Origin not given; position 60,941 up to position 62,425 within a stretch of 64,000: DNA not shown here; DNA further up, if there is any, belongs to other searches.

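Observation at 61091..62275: Cysteine-free cytochrome-c-like domain behind an internal twin-arginine signal: candidate Sec/Tat dual-targeted haem protein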

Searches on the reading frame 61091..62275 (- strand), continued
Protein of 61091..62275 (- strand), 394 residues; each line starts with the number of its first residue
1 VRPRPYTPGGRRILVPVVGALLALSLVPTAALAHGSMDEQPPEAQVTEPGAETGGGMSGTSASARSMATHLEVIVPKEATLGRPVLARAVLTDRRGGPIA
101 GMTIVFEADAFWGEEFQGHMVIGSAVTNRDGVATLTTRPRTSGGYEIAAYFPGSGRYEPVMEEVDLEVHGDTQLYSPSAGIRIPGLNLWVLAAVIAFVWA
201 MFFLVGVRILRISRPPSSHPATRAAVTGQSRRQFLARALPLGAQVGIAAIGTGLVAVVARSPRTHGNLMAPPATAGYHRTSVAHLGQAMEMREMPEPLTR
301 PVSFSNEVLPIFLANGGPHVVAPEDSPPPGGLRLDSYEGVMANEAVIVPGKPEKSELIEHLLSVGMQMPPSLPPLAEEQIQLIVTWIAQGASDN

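Call 30: fold_search(model_id=the predicted structure, library=pdb)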
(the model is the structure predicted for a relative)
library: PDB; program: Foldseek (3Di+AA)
matches with E <= 10: 1996; with E <= 0.001: 172
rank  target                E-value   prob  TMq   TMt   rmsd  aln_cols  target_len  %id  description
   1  6rpt_A                1.3e-06  1.00  0.23  0.69   3.9       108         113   16  Structure of tick complement inhibitor CirpT1 complexed with macroglobubulin domain 4 of human complement C5 (released 2020-01-08)
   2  6rpt_C                4.2e-06  1.00  0.22  0.70   3.9       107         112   16  Structure of tick complement inhibitor CirpT1 complexed with macroglobubulin domain 4 of human complement C5 (released 2020-01-08)
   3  4bk8                  2.4e-05  1.00  0.21  0.59   3.4       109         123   15  Superoxide reductase (Neelaredoxin) from Ignicoccus hospitalis (released 2014-04-02)
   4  4zoa_A                2.8e-05  1.00  0.18  0.11   6.0       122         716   14  Crystal Structure of beta-glucosidase from Listeria innocua in complex with isofagomine (released 2016-05-18)
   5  4zoe_A                3.1e-05  1.00  0.18  0.11   5.9       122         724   14  Crystal Structure of beta-glucosidase from Listeria innocua (released 2016-05-18)
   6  3idu_A                3.5e-05  1.00  0.18  0.55   6.4       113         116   12  Crystal Structure of the CARDB domain of the PF1109 protein in complex with di-metal ions from Pyrococcus furiosus, No (released 2009-08-04)
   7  9u61_C                3.7e-05  1.00  0.21  0.13   3.6       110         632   21  CP/MBL pathways C3 convertase C4b2a and C3 complex (released 2026-01-14)
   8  8ayh_C                3.9e-05  1.00  0.23  0.14   3.8       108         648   16  Structure of Complement C5 in Complex with small molecule inhibitor and CVF (released 2022-12-21)
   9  4zo6_A                3.9e-05  1.00  0.19  0.11   5.9       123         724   14  Crystal Structure of mutant (D270A) beta-glucosidase from Listeria innocua in complex with cellobiose (released 2016-05-18)
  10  7zgj_A                4.2e-05  1.00  0.20  0.13   3.7       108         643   21  Trypanosoma brucei gambiense ISG65 in complex with human complement component C3 (released 2023-04-05)
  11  5jpm_A                4.2e-05  1.00  0.21  0.13   6.1       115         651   16  Structure of the complex of human complement C4 with MASP-2 rebuilt using iMDFF (released 2016-08-10)
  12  2p9r_A                4.2e-05  1.00  0.20  0.68   4.6       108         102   13  Human alpha2-macroglogulin is composed of multiple domains, as predicted by homology with complement component C3 (released 2007-08-21)
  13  2kl6_MODEL_1_A        4.4e-05  1.00  0.20  0.64   3.7       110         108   12  Solution NMR structure of the CARDB domain of PF1109 from Pyrococcus furiosus. Northeast Structural Genomics C (released 2009-08-25)
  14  4zob_A                4.4e-05  1.00  0.18  0.11   6.0       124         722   14  Crystal Structure of beta-glucosidase from Listeria innocua in complex with gluconolactone (released 2016-05-18)
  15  4zob_B                4.7e-05  1.00  0.18  0.11   6.0       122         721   15  Crystal Structure of beta-glucosidase from Listeria innocua in complex with gluconolactone (released 2016-05-18)
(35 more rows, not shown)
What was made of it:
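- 61766..62080 (-): Ig-like beta-sandwich domain (aa ~66-170) with no conserved His, Met or Cys. Foldseek matches macroglobulin, CARDB and SOR-type Ig folds (call 30).
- Tried and rejected: Foldseek on the full-length model (call 30).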

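Call 45: search_protein_representatives(alignment_id=A2)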
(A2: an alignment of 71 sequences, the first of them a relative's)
Query: 71 sequences, 380 profile positions. Proteins with E-value up to 0.001 (for the whole library): 11907; up to 1e-10: 1745; up to 1e-30: 133. The best 150 are listed.
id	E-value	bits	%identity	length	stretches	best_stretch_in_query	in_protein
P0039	1.9e-168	576.7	-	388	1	6-380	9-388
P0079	1.2e-133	462.1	-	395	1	9-380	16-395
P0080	9.2e-133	459.3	-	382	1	9-380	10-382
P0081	8.1e-129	446.3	-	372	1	10-379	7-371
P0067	2.1e-128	444.9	-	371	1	46-380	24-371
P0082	1.5e-126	438.8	-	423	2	100-380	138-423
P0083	2.8e-125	434.6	-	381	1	7-380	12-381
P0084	3.8e-123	427.6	-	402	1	5-379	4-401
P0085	3.9e-122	424.3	-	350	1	48-379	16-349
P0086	6.8e-121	420.2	-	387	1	9-379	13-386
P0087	5.7e-120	417.2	-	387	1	9-378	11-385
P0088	2.3e-118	411.9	-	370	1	7-378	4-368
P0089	1.3e-111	389.6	-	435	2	7-328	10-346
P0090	1.8e-110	385.9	-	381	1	53-378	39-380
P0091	5.7e-105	367.8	-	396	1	6-380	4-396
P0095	2.1e-81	290.2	-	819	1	6-380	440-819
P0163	3.2e-35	138.2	-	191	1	49-209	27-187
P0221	4.3e-30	121.3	-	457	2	51-272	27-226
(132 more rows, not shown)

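Call 48: find_homologous_proteins(query=P0221, max_evalue=1e-10)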
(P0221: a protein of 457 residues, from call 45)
Query P0221 (457 aa): 29 proteins with E <= 1e-10 among 8000 candidates.
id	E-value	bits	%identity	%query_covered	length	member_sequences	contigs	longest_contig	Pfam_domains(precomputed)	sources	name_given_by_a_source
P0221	3.1e-289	977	100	100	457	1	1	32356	PF07635.17,PF13442.12,PF00034.27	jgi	jgi:mono/diheme cytochrome c family protein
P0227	1.2e-216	738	74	100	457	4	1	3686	PF13442.12,PF00034.27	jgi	jgi:mono/diheme cytochrome c family protein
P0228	2.9e-207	707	74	97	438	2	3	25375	PF13442.12,PF00034.27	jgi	jgi:mono/diheme cytochrome c family protein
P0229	4.2e-199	680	70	100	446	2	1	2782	PF13442.12,PF00034.27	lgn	-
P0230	3.4e-174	598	61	100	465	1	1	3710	PF07635.17,PF13442.12,PF00034.27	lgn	-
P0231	3.2e-168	578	61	96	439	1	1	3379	PF07635.17,PF13442.12,PF00034.27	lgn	-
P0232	5.8e-168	577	59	100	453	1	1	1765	PF07635.17,PF13442.12,PF00034.27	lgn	-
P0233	3.8e-167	575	59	100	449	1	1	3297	PF07635.17,PF13442.12,PF00034.27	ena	-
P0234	5.6e-165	567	64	98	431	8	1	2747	PF07635.17,PF13442.12,PF00034.27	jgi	jgi:mono/diheme cytochrome c family protein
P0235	2.5e-155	536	60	100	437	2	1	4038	PF07635.17,PF13442.12,PF00034.27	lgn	-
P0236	2.2e-152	526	59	97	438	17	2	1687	PF07635.17,PF13442.12,PF00034.27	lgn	-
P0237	5.1e-114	400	46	95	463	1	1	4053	PF07635.17,PF13442.12,PF00034.27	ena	-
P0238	1.6e-113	398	45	94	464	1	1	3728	PF07635.17,PF13442.12,PF00034.27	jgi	jgi:mono/diheme cytochrome c family protein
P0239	1.2e-112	395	45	100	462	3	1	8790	PF07635.17,PF13442.12,PF00034.27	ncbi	-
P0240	1.3e-112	395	45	100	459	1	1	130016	PF07635.17,PF13442.12,PF00034.27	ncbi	-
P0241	2.1e-112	394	47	100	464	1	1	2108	PF07635.17,PF13442.12,PF00034.27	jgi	jgi:mono/diheme cytochrome c family protein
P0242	5.8e-112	393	47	95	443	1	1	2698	PF07635.17,PF13442.12,PF00034.27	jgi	jgi:mono/diheme cytochrome c family protein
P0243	9.9e-110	385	47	94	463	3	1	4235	PF07635.17,PF13442.12,PF00034.27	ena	-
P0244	1.2e-102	362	46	99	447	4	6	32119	PF07635.17,PF13442.12,PF00034.27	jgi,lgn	jgi:mono/diheme cytochrome c family protein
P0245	7.9e-102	359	43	100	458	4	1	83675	PF07635.17,PF13442.12,PF00034.27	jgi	jgi:mono/diheme cytochrome c family protein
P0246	1.7e-94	335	43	100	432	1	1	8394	PF07635.17,PF13442.12,PF00034.27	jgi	jgi:mono/diheme cytochrome c family protein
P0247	1.4e-73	266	35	96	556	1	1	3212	PF07635.17,PF13442.12,PF00034.27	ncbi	-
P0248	1.2e-62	230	47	60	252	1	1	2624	PF07635.17,PF13442.12,PF00034.27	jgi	jgi:mono/diheme cytochrome c family protein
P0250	9.9e-30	122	40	44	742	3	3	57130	PF14537.12,PF07635.17,PF00032.23,PF14376.12,PF14495.12,PF13442.12,PF00034.27,PF14522.12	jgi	jgi:mono/diheme cytochrome c family protein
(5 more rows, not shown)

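Call 49: find_encoding_contigs(protein=P0240, flank=8000, max_places=1)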
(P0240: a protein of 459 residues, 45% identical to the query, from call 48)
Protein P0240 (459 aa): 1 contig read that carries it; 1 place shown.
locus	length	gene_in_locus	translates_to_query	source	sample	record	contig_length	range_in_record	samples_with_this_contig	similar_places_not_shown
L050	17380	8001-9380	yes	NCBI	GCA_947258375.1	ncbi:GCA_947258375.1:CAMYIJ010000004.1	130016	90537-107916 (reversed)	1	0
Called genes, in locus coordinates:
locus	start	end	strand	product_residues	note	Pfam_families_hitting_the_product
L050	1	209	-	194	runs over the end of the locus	-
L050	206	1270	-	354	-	PF00437:T2SSE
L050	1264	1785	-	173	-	-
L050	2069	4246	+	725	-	PF00324:AA_permease, PF03522:SLC12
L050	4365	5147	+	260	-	PF00702:Hydrolase (weak), PF12710:HAD, PF08282:Hydrolase_3 (weak)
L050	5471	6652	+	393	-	PF13187:Fer4_9 (faint), PF12838:Fer4_7 (weak), PF13247:Fer4_11, PF00037:Fer4 (weak), PF12797:Fer4_2 (weak), PF12837:Fer4_6 (weak), PF13237:Fer4_10 (weak), PF13247:Fer4_11 (weak)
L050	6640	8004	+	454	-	PF03916:NrfD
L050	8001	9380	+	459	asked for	PF00034:Cytochrom_C (faint), PF13442:Cytochrome_CBB3, PF07635:PSCyt1 (weak)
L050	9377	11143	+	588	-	PF14522:Cytochrome_C7 (faint), PF00034:Cytochrom_C (faint), PF13442:Cytochrome_CBB3, PF22113:Mtrc-MtrF_II-IV_dom (faint), PF13442:Cytochrome_CBB3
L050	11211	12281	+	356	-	-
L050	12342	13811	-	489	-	PF05977:MFS_3, PF07690:MFS_1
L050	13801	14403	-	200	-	PF01022:HTH_5, PF12802:MarR_2 (weak), PF12840:HTH_20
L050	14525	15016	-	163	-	-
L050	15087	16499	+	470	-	PF00330:Aconitase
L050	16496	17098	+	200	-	PF00694:Aconitase_C, PF27512:LeuD (weak), PF27434:LeuD_C (weak)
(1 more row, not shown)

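Call 50: find_encoding_contigs(protein=P0221, flank=8000, max_places=1)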
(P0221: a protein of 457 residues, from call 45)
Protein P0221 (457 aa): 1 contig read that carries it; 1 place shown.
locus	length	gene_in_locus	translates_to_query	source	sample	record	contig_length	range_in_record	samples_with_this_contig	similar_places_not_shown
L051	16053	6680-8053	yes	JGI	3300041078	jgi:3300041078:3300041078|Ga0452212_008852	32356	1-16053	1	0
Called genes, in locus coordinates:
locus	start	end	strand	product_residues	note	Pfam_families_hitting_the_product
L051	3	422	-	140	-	?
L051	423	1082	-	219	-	PF00033:Cytochrome_B, PF13631:Cytochrom_B_N_2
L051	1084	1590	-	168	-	PF00355:Rieske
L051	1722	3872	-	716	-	PF02085:Cytochrom_CIII (faint), PF14522:Cytochrome_C7 (faint), PF14537:Cytochrom_c3_2 (faint)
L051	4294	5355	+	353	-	PF13187:Fer4_9 (faint), PF12838:Fer4_7 (faint), PF13247:Fer4_11, PF00037:Fer4 (weak), PF12797:Fer4_2, PF12837:Fer4_6 (weak), PF13237:Fer4_10 (weak), PF13247:Fer4_11 (weak), +1 more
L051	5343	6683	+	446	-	PF03916:NrfD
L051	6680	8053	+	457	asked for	PF00034:Cytochrom_C (faint), PF13442:Cytochrome_CBB3, PF07635:PSCyt1 (weak)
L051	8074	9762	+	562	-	PF14522:Cytochrome_C7 (faint), PF13442:Cytochrome_CBB3, PF00034:Cytochrom_C (faint), PF13442:Cytochrome_CBB3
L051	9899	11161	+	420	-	PF07995:GSDH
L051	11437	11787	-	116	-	PF00034:Cytochrom_C (faint)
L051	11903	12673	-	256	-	PF02593:DUF166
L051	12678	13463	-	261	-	PF00142:Fer4_NifH (faint), PF01656:CbiA, PF02374:ArsA_ATPase (weak), PF13614:AAA_31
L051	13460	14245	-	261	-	PF00142:Fer4_NifH (faint), PF01656:CbiA, PF02374:ArsA_ATPase, PF10609:ParA (weak), PF13614:AAA_31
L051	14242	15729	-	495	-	PF12225:DUF5981, PF02219:MTHFR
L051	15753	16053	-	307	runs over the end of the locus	PF00809:Pterin_bind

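Call 51: find_encoding_contigs(protein=P0245, flank=8000, max_places=1)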
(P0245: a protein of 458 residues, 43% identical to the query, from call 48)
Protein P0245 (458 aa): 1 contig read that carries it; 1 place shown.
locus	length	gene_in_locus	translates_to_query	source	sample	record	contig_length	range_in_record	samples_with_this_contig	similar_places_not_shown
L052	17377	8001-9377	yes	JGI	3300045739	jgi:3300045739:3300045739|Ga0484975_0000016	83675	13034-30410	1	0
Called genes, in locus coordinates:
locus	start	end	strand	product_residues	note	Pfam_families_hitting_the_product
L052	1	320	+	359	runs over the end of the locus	PF09084:NMT1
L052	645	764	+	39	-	-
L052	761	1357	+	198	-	PF01066:CDP-OH_P_transf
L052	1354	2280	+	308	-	PF01148:CTP_transf_1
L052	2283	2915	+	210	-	PF01553:Acyltransferase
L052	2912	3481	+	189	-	-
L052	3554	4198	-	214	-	PF00072:Response_reg, PF08281:Sigma70_r4_2 (weak), PF00196:GerE, PF04545:Sigma70_r4 (faint)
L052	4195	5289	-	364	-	PF02518:HATPase_c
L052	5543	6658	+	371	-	PF13187:Fer4_9 (faint), PF12838:Fer4_7 (weak), PF13247:Fer4_11, PF00037:Fer4 (weak), PF12797:Fer4_2 (weak), PF12837:Fer4_6 (weak), PF13237:Fer4_10 (weak), PF13247:Fer4_11 (weak)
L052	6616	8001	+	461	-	PF03916:NrfD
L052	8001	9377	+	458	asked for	PF00034:Cytochrom_C (faint), PF13442:Cytochrome_CBB3, PF07635:PSCyt1 (faint)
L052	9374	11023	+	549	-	PF14495:Cytochrom_C550 (faint), PF02167:Cytochrom_C1 (faint), PF13442:Cytochrome_CBB3, PF00034:Cytochrom_C (weak), PF13442:Cytochrome_CBB3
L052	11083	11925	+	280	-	PF00795:CN_hydrolase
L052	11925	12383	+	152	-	PF08818:DUF1801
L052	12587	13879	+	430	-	PF00202:Aminotran_3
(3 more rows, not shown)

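Call 63: find_homologous_proteins(query=P0163, max_evalue=1e-8)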
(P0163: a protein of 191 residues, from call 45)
Query P0163 (191 aa): 43 proteins with E <= 1e-8 among 1108 candidates.
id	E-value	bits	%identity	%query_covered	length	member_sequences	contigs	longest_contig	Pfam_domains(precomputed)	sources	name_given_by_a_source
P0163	2.4e-116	404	100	100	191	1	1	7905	PF02369.23,PF16640.12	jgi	jgi:hypothetical protein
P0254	3.1e-89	315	78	96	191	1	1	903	PF02369.23,PF16640.12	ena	-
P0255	3.4e-89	315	79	100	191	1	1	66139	PF02369.23,PF16640.12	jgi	jgi:hypothetical protein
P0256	1.7e-83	297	73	100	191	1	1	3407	PF02369.23,PF16640.12,PF09134.17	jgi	jgi:hypothetical protein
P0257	1.4e-77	277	69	99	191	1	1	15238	PF02369.23,PF16640.12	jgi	jgi:hypothetical protein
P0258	4.4e-74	266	68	97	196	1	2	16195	PF02369.23,PF16640.12,PF09134.17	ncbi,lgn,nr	ncbi:MAG: Ig-like domain-containing protein [Chloroflexi bacterium]|nr:Ig-like domain-containing pro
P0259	9.0e-74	265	70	100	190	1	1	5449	PF02369.23,PF16640.12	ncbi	-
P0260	4.2e-73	263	67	97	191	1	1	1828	PF02369.23,PF16640.12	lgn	-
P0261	2.3e-72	260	72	88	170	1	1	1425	PF02369.23,PF16640.12,PF09134.17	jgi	jgi:hypothetical protein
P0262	3.1e-70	253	64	99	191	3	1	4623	PF02369.23,PF16640.12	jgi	-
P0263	4.9e-68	246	64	97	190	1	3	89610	PF02369.23,PF16640.12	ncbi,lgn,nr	ncbi:MAG: Ig-like domain-containing protein [Chloroflexi bacterium]|nr:Ig-like domain-containing pro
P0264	6.8e-68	246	64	97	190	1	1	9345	PF02369.23,PF16640.12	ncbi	-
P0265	1.2e-67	245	63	100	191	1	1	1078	PF02369.23,PF16640.12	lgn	-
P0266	3.9e-67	243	64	79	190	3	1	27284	PF02369.23,PF16640.12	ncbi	-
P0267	2.7e-65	237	59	99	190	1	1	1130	PF02369.23,PF16640.12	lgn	-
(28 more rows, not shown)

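Call 64: find_encoding_contigs(protein=P0263, flank=7000, max_places=1)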
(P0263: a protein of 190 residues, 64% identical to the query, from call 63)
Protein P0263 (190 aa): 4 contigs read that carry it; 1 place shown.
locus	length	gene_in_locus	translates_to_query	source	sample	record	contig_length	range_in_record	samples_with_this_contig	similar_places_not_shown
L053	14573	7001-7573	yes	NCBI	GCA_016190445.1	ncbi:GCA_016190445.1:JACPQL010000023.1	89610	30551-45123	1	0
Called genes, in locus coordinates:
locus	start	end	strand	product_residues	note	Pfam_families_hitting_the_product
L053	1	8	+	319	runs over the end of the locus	PF13473:Cupredoxin_1 (faint), PF16640:Big_3_5 (weak)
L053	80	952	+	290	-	-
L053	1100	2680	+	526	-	PF01833:TIG (faint)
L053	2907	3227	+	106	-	-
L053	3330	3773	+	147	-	PF00034:Cytochrom_C (weak)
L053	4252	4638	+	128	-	PF00072:Response_reg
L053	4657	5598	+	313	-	PF12838:Fer4_7 (weak), PF13187:Fer4_9 (weak), PF13237:Fer4_10 (weak), PF13247:Fer4_11, PF00037:Fer4 (weak), PF12797:Fer4_2 (weak), PF12837:Fer4_6 (weak)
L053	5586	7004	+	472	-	PF03916:NrfD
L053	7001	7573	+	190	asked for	PF02369:Big_1 (weak), PF16640:Big_3_5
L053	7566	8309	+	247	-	PF00034:Cytochrom_C (faint), PF13442:Cytochrome_CBB3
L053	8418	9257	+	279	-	-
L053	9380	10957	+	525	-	-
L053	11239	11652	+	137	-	PF04075:F420H2_quin_red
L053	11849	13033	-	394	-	PF02771:Acyl-CoA_dh_N, PF02770:Acyl-CoA_dh_M, PF00441:Acyl-CoA_dh_1, PF08028:Acyl-CoA_dh_2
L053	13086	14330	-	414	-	PF02515:CoA_transf_3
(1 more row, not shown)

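Call 65: find_encoding_contigs(protein=P0255, flank=7000, max_places=1)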
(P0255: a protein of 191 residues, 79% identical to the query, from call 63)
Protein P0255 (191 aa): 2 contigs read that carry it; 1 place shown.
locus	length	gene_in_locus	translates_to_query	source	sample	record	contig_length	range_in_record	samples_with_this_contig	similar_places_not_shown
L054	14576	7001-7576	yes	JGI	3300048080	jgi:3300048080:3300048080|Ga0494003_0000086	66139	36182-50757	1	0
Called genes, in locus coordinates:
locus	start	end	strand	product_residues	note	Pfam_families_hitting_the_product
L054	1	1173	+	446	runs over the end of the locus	PF00496:SBP_bac_5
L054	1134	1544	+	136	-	-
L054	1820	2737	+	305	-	PF19300:BPD_transp_1_N, PF00528:BPD_transp_1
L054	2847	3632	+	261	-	PF12911:OppC_N (weak), PF00528:BPD_transp_1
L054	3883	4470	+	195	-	-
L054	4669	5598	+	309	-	PF12838:Fer4_7 (weak), PF13247:Fer4_11, PF12838:Fer4_7 (weak), PF00037:Fer4 (weak), PF12797:Fer4_2 (weak), PF12837:Fer4_6 (weak), PF13237:Fer4_10 (weak), PF13247:Fer4_11 (weak), +1 more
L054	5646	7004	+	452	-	PF03916:NrfD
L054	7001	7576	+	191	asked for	PF02369:Big_1 (weak), PF16640:Big_3_5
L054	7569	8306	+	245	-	PF00034:Cytochrom_C (faint), PF13442:Cytochrome_CBB3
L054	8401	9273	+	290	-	PF14362:DUF4407 (weak)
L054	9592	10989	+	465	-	-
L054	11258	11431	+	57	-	-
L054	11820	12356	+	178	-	PF00582:Usp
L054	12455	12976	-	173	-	-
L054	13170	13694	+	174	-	PF00156:Pribosyltran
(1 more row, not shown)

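Call 72: search_protein_families(library=pfam, proteins=[P0221], max_evalue=0.01)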
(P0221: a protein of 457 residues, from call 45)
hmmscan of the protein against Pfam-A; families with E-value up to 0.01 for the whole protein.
P0221 (457 aa): 3 families
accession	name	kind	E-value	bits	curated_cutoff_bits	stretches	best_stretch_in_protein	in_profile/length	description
PF13442.11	Cytochrome_CBB3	-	3.2e-17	63.1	27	2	247-315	4-68/68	Cytochrome C oxidase, cbb3-type, subunit III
PF00034.26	Cytochrom_C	-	8e-11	43.5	21.3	2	246-284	1-43/90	Cytochrome c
PF07635.16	PSCyt1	-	2.5e-06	28.5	22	1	382-437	1-58/59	Planctomycete cytochrome C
